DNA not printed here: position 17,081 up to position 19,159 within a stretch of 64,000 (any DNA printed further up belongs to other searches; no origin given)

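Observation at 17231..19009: Single polypeptide joining an intact retron-like RT and an intact S1 protease triad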

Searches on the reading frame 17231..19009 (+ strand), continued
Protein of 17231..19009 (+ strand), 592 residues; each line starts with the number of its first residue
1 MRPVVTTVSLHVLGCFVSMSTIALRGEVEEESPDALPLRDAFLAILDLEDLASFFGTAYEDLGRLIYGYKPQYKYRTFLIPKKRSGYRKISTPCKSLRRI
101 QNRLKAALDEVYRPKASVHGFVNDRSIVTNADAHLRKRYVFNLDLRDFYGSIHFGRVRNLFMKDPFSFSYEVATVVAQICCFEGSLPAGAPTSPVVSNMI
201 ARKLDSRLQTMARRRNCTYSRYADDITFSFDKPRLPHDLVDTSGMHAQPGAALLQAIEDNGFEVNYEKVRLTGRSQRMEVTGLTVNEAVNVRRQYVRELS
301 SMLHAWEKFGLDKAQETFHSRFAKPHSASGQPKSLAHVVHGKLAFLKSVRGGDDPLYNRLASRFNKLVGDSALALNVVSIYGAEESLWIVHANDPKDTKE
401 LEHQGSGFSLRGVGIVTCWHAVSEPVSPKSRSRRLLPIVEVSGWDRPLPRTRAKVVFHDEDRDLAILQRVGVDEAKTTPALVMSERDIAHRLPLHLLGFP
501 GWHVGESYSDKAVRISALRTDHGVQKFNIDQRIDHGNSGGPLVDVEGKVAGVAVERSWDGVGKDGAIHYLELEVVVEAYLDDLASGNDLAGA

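Call 75: search_solved_structures(query=window:17285-19006:+, max_evalue=0.00001, show_alignments=1)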
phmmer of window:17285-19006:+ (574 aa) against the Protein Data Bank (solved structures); distinct sequences matched with E-value up to 0.00001: 15.
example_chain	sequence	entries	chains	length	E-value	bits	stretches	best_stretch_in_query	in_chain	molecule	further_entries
9lm3_A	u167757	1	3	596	2.2e-55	191.5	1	22-294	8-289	Retron Ec67 protein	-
9i2f_C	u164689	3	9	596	2.2e-55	191.5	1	22-294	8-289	Retron Ec67 protein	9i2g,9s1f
7v9u_A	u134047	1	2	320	5.9e-31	110.9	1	20-287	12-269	RNA-directed DNA polymerase from retron EC86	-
7v9x_A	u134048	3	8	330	6.4e-31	110.8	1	20-287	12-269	RNA-directed DNA polymerase from retron EC86 | Retron Ec86 reverse transcriptase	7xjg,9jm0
8qbk_A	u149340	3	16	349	7.6e-31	110.5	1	20-287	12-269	Retron Ec86 reverse transcriptase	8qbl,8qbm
36ht_A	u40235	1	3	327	2.1e-21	79.4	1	52-270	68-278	Retron-Kva2 Reverse Transcriptase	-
9l7p_E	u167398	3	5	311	8.2e-21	77.4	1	54-293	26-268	Retron St85 family RNA-directed DNA polymerase | Retron I-A Ec78 reverse transcriptase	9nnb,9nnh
9vhe_A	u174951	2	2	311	8.7e-21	77.3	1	54-293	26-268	Retron Ec78 reverse transcriptase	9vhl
9kjx_A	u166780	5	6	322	9.2e-21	77.2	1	54-293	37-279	RNA-directed DNA polymerase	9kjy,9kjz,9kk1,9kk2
9e8z_H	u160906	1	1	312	2.1e-19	72.8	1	35-290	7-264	Retron Ec83 reverse transcriptase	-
9n69_E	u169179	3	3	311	2.6e-18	69.2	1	52-295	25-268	RNA-directed DNA polymerase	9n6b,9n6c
22et_A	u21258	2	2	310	5.8e-18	68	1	54-292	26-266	Retron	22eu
8bgj_A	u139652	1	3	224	1.5e-08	37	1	60-213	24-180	RNA-directed DNA polymerase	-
23or_A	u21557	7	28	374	1.1e-07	34.1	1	98-218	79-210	Retron Eco8 reverse transcriptase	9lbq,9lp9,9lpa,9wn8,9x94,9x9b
9p4j_E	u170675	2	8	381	1.1e-07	34.1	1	98-218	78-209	Retron Eco8 reverse transcriptase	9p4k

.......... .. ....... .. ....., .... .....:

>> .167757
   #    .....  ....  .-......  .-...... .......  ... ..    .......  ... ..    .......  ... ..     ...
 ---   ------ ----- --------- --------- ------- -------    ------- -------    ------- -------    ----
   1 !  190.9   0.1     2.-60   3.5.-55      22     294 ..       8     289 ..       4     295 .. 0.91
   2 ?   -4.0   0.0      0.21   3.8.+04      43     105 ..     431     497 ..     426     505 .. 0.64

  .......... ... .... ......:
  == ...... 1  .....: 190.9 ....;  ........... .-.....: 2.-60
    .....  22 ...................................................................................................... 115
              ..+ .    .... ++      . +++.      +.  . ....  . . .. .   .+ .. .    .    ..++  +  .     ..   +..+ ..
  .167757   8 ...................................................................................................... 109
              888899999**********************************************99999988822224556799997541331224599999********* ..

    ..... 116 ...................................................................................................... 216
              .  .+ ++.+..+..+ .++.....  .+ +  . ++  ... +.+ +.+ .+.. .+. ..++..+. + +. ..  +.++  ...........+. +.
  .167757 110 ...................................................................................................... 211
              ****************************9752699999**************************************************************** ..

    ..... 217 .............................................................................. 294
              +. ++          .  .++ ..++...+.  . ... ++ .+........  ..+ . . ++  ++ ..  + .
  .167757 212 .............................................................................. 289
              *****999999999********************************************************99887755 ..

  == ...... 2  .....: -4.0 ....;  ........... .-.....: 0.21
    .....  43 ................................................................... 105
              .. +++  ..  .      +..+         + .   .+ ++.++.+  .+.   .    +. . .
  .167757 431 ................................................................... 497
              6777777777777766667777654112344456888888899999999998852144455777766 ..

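Call 85: search_protein_families(library=padloc, proteins=[L106:6001-7881:+, L026:4876-6600:+, L001:5956-7707:+, L110:1906-3753:+, L072:5866-7320:+, L079:2563-3990:+, L029:5962-7563:+, L066:763-2568:+], max_evalue=1e-30)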
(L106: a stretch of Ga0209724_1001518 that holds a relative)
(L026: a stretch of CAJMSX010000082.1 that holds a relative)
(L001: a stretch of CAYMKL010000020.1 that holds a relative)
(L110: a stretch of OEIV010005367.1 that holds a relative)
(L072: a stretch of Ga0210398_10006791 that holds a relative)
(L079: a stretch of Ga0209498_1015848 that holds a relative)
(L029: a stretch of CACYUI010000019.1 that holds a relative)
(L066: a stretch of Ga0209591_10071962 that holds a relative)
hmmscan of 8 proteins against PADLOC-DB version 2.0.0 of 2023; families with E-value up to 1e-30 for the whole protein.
L106:6001-7881:+ (626 aa): 33 families (the best 25 are shown)
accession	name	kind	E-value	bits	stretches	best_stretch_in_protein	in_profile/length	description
PDLC02959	RT-Protease_XI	-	1.4e-128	428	1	16-344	5-317/510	single gene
PDLC02960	RT-Protease_XI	-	8.2e-128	425.5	1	16-344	3-314/506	single gene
PDLC02961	RT-TIR_XII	-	1.2e-127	424.8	1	14-343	9-325/475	single gene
PDLC02962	RT-TIR_XII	-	1.5e-127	424.4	1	10-338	5-321/478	single gene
PDLC02965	RT-Toprim_I-C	-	1.4e-120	401.6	1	24-400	3-361/529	single gene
PDLC02968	RT-Toprim_I-C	-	1.7e-119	398.1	1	24-400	3-360/529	single gene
PDLC02966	RT-Toprim_I-C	-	2.2e-109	364.5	1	18-366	14-352/568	single gene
PDLC02963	RT-Toprim_I-C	-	4.3e-107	357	1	18-365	9-349/552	single gene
PDLC02967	RT-Toprim_I-C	-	1.4e-92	309.3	1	17-294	4-278/549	single gene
PDLC02964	RT-Toprim_I-C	-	4.7e-92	307.4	1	18-291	5-276/554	single gene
PDLC02956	RT_XIII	-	1.7e-78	262.7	2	161-298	271-396/469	-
PDLC02946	RT_III-A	-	2.8e-75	251.5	1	22-305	37-299/330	-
PDLC02941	RT_II-A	-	3.7e-67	224.7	1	19-337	13-288/309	-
PDLC02942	RT_III-A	-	7.2e-67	223.9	1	41-339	62-329/341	-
PDLC02943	RT_III-A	-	3.5e-66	221.3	1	23-296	26-280/322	-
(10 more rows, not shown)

L026:4876-6600:+ (574 aa): 31 families (the best 25 are shown)
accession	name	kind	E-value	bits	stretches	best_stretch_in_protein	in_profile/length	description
PDLC02965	RT-Toprim_I-C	-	3.6e-194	644.5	1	19-571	2-528/529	single gene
PDLC02968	RT-Toprim_I-C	-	8.2e-194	643.3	1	19-571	2-528/529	single gene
PDLC02961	RT-TIR_XII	-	1.1e-151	504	1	4-536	3-475/475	single gene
PDLC02962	RT-TIR_XII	-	1.1e-146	487.5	1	5-570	4-474/478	single gene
PDLC02959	RT-Protease_XI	-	2.5e-127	423.9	1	11-340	4-324/510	single gene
PDLC02960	RT-Protease_XI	-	5.8e-127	422.7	1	12-344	3-325/506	single gene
PDLC02966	RT-Toprim_I-C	-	2.1e-108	361.3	1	10-497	10-516/568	single gene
PDLC02963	RT-Toprim_I-C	-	2.7e-107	357.6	1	13-498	8-514/552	single gene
PDLC02967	RT-Toprim_I-C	-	3e-100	334.6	1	12-570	3-547/549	single gene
PDLC02964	RT-Toprim_I-C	-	6.7e-99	330.1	1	12-571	3-552/554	single gene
PDLC02956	RT_XIII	-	4.5e-80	267.9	1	10-293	108-390/469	-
PDLC02946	RT_III-A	-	7.5e-75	250.1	1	10-322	29-315/330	-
PDLC02942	RT_III-A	-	9.2e-69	230.1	1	21-324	48-325/341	-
PDLC02941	RT_II-A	-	9.5e-67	223.3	1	14-280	12-263/309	-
PDLC02943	RT_III-A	-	4.5e-65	217.7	1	11-324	18-306/322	-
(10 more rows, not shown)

L001:5956-7707:+ (583 aa): 31 families (the best 25 are shown)
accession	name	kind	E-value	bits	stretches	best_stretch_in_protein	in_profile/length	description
PDLC02965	RT-Toprim_I-C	-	8.4e-176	583.9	1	23-580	2-525/529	single gene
PDLC02968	RT-Toprim_I-C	-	9.7e-174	577.1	1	23-580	2-525/529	single gene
PDLC02961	RT-TIR_XII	-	6.3e-157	521.3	1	11-536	6-462/475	single gene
PDLC02962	RT-TIR_XII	-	7.5e-155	514.4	1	10-581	5-473/478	single gene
PDLC02959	RT-Protease_XI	-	2.3e-142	473.5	1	14-375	3-348/510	single gene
PDLC02960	RT-Protease_XI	-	1.2e-140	467.9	1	15-369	2-340/506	single gene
PDLC02966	RT-Toprim_I-C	-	7.2e-117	389.2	1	15-388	11-374/568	single gene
PDLC02963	RT-Toprim_I-C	-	7.8e-116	385.8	1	16-388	7-372/552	single gene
PDLC02967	RT-Toprim_I-C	-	4.2e-101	337.4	1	15-283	2-268/549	single gene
PDLC02964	RT-Toprim_I-C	-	6.9e-99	330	1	16-282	3-268/554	single gene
PDLC02956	RT_XIII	-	1.8e-82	275.8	1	18-352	112-430/469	-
PDLC02946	RT_III-A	-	2e-74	248.7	1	22-337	37-322/330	-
PDLC02943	RT_III-A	-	3.6e-64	214.7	1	23-332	26-306/322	-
PDLC02942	RT_III-A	-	3.9e-64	214.9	1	42-344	63-336/341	-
PDLC02941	RT_II-A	-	3.6e-63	211.6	1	19-285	13-262/309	-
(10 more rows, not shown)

L110:1906-3753:+ (615 aa): 30 families (the best 25 are shown)
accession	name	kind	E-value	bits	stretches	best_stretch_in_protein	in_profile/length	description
PDLC02965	RT-Toprim_I-C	-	1.4e-153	510.5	1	37-609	4-527/529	single gene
PDLC02968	RT-Toprim_I-C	-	1.6e-153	510.3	1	37-609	4-527/529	single gene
PDLC02961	RT-TIR_XII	-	1.8e-139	463.7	1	25-549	8-461/475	single gene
PDLC02962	RT-TIR_XII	-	3.3e-139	462.8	1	23-609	6-474/478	single gene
PDLC02959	RT-Protease_XI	-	3.8e-127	423.3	1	27-376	4-323/510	single gene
PDLC02960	RT-Protease_XI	-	1.2e-125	418.4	1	28-376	3-320/506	single gene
PDLC02966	RT-Toprim_I-C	-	7.8e-103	342.9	1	26-421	10-380/568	single gene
PDLC02963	RT-Toprim_I-C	-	2.2e-102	341.4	1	27-420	6-377/552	single gene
PDLC02967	RT-Toprim_I-C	-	3.9e-89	297.9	1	28-314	3-271/549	single gene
PDLC02964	RT-Toprim_I-C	-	1e-87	293.1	1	28-312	3-270/554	single gene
PDLC02956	RT_XIII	-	1.6e-78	262.8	1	30-371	112-423/469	-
PDLC02946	RT_III-A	-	2.5e-67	225.4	1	35-370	38-326/330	-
PDLC02943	RT_III-A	-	1.1e-64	216.4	1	36-220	27-207/322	-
PDLC02942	RT_III-A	-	1.2e-63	213.2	1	35-216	46-223/341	-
PDLC02941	RT_II-A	-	1e-58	196.9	1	35-217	17-195/309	-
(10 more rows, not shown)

L072:5866-7320:+ (485 aa): 29 families (the best 25 are shown)
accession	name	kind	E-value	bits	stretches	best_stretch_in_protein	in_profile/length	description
PDLC02960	RT-Protease_XI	-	1.3e-146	487.6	1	46-485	3-429/506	single gene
PDLC02959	RT-Protease_XI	-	5e-145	482.3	1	45-485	4-432/510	single gene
PDLC02961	RT-TIR_XII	-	2.3e-125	417.2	1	43-382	8-339/475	single gene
PDLC02962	RT-TIR_XII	-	3.8e-125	416.4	1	41-381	6-339/478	single gene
PDLC02965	RT-Toprim_I-C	-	2.4e-112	374.5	1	53-383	2-321/529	single gene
PDLC02968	RT-Toprim_I-C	-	2.4e-111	371.2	1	53-382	2-320/529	single gene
PDLC02966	RT-Toprim_I-C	-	3e-91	304.6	1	42-311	8-285/568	single gene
PDLC02963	RT-Toprim_I-C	-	8.2e-91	303.2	1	43-311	4-280/552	single gene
PDLC02967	RT-Toprim_I-C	-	1.4e-79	266.4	1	46-304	3-261/549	single gene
PDLC02964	RT-Toprim_I-C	-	6.1e-78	260.9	1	46-304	3-262/554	single gene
PDLC02956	RT_XIII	-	3.5e-77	258.4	2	46-182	110-249/469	-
PDLC02946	RT_III-A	-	7.3e-67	223.8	1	49-304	34-272/330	-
PDLC02943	RT_III-A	-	3.3e-59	198.4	1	51-316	24-273/322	-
PDLC02941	RT_II-A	-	4.4e-59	198.2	1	47-310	11-259/309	-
PDLC02949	RT_other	-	1.6e-56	190.5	1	187-320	314-432/481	-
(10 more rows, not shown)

L079:2563-3990:+ (476 aa): 30 families (the best 25 are shown)
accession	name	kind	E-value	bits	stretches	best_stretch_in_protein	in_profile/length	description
PDLC02965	RT-Toprim_I-C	-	4.8e-148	492.3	1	27-470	3-433/529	single gene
PDLC02968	RT-Toprim_I-C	-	1.6e-147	490.6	1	27-470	3-433/529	single gene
PDLC02961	RT-TIR_XII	-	4.9e-140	465.6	1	13-440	5-409/475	single gene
PDLC02960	RT-Protease_XI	-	1.8e-138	460.7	1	18-355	2-323/506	single gene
PDLC02959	RT-Protease_XI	-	2.4e-138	460.3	1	17-367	3-337/510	single gene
PDLC02962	RT-TIR_XII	-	4.1e-136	452.6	1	12-471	4-398/478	single gene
PDLC02966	RT-Toprim_I-C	-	1.9e-105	351.5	1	19-390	12-374/568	single gene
PDLC02963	RT-Toprim_I-C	-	3.9e-105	350.5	1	20-394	8-380/552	single gene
PDLC02967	RT-Toprim_I-C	-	2.5e-88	295.2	1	18-286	2-270/549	single gene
PDLC02964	RT-Toprim_I-C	-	7e-87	290.4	1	18-284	2-269/554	single gene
PDLC02956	RT_XIII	-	2.4e-82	275.4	1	18-347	109-427/469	-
PDLC02946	RT_III-A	-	1.9e-72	242.2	1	25-337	37-321/330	-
PDLC02943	RT_III-A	-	1.4e-65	219.4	1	24-335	24-308/322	-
PDLC02942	RT_III-A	-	1.7e-65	219.3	1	35-335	53-327/341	-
PDLC02941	RT_II-A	-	2.7e-62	208.7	1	21-288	12-263/309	-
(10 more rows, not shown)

L029:5962-7563:+ (533 aa): 31 families (the best 25 are shown)
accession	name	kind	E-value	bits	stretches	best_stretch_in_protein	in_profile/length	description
PDLC02961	RT-TIR_XII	-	4.8e-123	409.6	1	13-477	8-456/475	single gene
PDLC02960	RT-Protease_XI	-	2.1e-121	404.4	1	15-357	2-333/506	single gene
PDLC02959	RT-Protease_XI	-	8.8e-121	402.3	1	13-354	2-332/510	single gene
PDLC02962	RT-TIR_XII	-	1.5e-119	398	1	10-394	5-356/478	single gene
PDLC02968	RT-Toprim_I-C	-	1.1e-114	382.2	1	24-409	3-377/529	single gene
PDLC02965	RT-Toprim_I-C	-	2e-113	378.1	1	24-413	3-381/529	single gene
PDLC02966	RT-Toprim_I-C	-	1.4e-103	345.3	1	12-326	8-320/568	single gene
PDLC02963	RT-Toprim_I-C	-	2e-102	341.6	1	13-327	4-316/552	single gene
PDLC02967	RT-Toprim_I-C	-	9e-91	303.3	1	15-391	2-326/549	single gene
PDLC02964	RT-Toprim_I-C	-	4.6e-90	300.9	1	15-336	2-306/554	single gene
PDLC02956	RT_XIII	-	4e-73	245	1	15-332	109-417/469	-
PDLC02946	RT_III-A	-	6.7e-68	227.2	1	19-324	34-313/330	-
PDLC03739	RT_Ec107-like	-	2.7e-63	212.2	1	31-323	17-290/307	retron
PDLC02942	RT_III-A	-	5.3e-63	211.1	1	26-325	49-322/341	-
PDLC02943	RT_III-A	-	2.1e-61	205.6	1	21-323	24-301/322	-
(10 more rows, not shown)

L066:763-2568:+ (601 aa): 31 families (the best 25 are shown)
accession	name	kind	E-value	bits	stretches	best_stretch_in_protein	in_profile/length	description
PDLC02965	RT-Toprim_I-C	-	9.3e-172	570.6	1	26-587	2-526/529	single gene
PDLC02968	RT-Toprim_I-C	-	2e-170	566.1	1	26-587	2-526/529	single gene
PDLC02962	RT-TIR_XII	-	2.2e-155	516.2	1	12-588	4-474/478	single gene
PDLC02961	RT-TIR_XII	-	3.1e-153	509.1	1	14-536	6-464/475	single gene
PDLC02959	RT-Protease_XI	-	7.2e-141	468.6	1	17-362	3-326/510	single gene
PDLC02960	RT-Protease_XI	-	2.7e-139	463.4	1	18-361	2-323/506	single gene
PDLC02966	RT-Toprim_I-C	-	1.6e-114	381.4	1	18-511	11-512/568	single gene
PDLC02963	RT-Toprim_I-C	-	2.7e-113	377.5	1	19-590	7-549/552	single gene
PDLC02967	RT-Toprim_I-C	-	1.9e-103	345.1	1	18-588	2-547/549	single gene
PDLC02964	RT-Toprim_I-C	-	8.3e-101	336.4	1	18-588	2-551/554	single gene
PDLC02956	RT_XIII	-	2.8e-90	301.6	1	16-346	107-427/469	-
PDLC02946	RT_III-A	-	3.5e-80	267.6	1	22-339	34-324/330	-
PDLC02942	RT_III-A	-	2e-68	229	1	29-343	49-335/341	-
PDLC02943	RT_III-A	-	4.1e-68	227.7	1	25-331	25-305/322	-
PDLC02941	RT_II-A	-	1.6e-66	222.6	1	22-338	13-292/309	-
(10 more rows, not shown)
